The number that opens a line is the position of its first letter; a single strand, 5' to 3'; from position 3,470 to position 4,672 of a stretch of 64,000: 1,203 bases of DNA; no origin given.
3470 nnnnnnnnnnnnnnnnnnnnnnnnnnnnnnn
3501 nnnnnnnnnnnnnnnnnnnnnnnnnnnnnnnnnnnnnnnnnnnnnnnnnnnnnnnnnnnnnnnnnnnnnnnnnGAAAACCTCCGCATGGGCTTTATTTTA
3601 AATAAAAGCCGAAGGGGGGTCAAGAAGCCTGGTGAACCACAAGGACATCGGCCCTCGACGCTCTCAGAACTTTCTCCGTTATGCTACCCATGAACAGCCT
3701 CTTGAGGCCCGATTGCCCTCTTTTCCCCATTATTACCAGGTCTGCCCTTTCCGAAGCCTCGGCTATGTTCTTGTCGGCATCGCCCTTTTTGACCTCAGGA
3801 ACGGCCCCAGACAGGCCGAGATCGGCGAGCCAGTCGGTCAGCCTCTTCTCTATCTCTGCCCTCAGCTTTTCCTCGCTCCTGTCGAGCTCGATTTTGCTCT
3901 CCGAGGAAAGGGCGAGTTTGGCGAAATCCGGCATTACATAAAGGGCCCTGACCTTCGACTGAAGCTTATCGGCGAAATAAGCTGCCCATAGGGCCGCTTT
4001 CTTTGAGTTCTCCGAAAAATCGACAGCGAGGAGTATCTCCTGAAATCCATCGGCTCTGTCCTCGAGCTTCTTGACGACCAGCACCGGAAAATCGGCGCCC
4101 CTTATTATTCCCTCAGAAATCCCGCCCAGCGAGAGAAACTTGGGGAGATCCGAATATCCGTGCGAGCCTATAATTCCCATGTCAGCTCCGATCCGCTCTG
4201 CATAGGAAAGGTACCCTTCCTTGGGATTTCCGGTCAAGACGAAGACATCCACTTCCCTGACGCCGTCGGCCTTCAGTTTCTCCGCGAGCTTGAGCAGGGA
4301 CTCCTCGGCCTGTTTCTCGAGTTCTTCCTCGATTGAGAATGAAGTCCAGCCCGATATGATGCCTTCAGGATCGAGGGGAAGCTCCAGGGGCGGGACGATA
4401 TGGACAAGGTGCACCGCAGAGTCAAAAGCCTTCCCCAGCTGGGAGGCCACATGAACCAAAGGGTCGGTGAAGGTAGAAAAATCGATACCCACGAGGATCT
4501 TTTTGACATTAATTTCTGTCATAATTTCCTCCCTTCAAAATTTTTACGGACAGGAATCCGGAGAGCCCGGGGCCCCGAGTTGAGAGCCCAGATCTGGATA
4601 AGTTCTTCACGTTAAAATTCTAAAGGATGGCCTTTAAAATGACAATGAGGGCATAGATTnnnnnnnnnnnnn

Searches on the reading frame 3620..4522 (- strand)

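Call 53: search_protein_families(library=ncbifam, proteins=[window:3620-4522:-], max_evalue=1e-10)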
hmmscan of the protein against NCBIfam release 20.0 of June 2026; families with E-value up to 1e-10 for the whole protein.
window:3620-4522:- (300 aa): 3 families
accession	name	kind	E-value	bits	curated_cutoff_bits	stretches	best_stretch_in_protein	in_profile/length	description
NF012000.0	PRK15456.1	equivalog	4e-14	52.8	189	0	161-296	3-141/142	universal stress protein UspG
NF011581.0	PRK15005.1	equivalog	5.7e-14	52.5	166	0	7-151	3-144/144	universal stress protein UspF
NF008380.0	PRK11175.1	equivalog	1.2e-12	47.4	227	0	217-297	218-300/313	universal stress protein UspE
